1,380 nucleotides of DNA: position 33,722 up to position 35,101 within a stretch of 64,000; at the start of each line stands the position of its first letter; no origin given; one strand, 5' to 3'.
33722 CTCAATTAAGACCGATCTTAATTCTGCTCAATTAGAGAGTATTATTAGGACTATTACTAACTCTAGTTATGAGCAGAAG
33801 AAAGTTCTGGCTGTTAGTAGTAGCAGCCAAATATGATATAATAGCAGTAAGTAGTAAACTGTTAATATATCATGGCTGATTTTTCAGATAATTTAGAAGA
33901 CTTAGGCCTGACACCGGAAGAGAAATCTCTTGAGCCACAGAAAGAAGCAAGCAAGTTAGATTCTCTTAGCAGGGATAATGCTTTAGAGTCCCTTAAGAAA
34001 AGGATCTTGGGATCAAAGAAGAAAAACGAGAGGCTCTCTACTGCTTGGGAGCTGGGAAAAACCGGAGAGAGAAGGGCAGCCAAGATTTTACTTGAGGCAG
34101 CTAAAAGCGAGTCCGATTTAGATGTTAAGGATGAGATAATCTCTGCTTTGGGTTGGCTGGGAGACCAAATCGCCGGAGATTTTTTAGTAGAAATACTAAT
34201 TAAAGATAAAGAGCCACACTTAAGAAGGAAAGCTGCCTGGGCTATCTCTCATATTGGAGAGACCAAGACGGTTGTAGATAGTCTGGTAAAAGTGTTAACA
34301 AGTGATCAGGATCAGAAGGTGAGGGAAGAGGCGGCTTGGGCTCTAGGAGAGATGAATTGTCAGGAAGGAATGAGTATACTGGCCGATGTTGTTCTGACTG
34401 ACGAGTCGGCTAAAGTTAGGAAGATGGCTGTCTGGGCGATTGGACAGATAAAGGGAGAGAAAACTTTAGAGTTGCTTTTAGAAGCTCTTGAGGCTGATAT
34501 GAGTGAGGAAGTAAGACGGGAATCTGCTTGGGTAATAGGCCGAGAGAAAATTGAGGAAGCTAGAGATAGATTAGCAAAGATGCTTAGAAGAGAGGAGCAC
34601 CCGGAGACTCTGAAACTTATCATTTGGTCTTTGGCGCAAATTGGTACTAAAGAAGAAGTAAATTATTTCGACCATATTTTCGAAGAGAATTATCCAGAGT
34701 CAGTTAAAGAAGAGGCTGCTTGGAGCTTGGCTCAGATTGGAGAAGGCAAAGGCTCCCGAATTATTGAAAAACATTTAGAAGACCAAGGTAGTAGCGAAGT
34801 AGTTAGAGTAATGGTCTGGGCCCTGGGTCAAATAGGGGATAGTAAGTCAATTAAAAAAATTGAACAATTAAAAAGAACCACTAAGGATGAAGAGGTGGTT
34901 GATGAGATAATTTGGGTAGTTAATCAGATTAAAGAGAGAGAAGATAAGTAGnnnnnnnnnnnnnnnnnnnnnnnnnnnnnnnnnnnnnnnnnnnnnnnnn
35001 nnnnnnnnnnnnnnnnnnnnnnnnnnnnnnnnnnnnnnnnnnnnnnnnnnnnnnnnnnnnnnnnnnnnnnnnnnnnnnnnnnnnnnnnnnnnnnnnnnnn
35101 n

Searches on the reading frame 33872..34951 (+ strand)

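Call 55: search_protein_families(library=pfam, proteins=[window:33872-34951:+], max_evalue=0.00001)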
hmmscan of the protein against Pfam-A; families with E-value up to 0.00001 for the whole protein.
window:33872-34951:+ (359 aa): 7 families
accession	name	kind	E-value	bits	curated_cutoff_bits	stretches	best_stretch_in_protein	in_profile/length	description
PF13646.12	HEAT_2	-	3.2e-48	162.4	27.7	4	136-208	2-73/88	HEAT repeats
PF03130.22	HEAT_PBS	-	2.7e-26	89.5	20.9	0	182-207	1-26/27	PBS lyase HEAT-like repeat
PF02985.28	HEAT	-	1.7e-19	68.5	23.5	0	135-161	2-27/31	HEAT repeat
PF00514.29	Arm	-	2.4e-19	69.1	20.6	0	134-160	13-38/41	Armadillo/beta-catenin-like repeat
PF13513.12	HEAT_EZ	-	1.2e-18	67.6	27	0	133-160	28-54/55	HEAT-like repeat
PF12717.13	Cnd1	-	1.6e-06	28.7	26.4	0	110-169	30-93/162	non-SMC mitotic condensation complex subunit 1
PF01347.28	Vitellogenin_N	-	9.3e-06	24.9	24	0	85-185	478-584/590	Lipoprotein amino terminal region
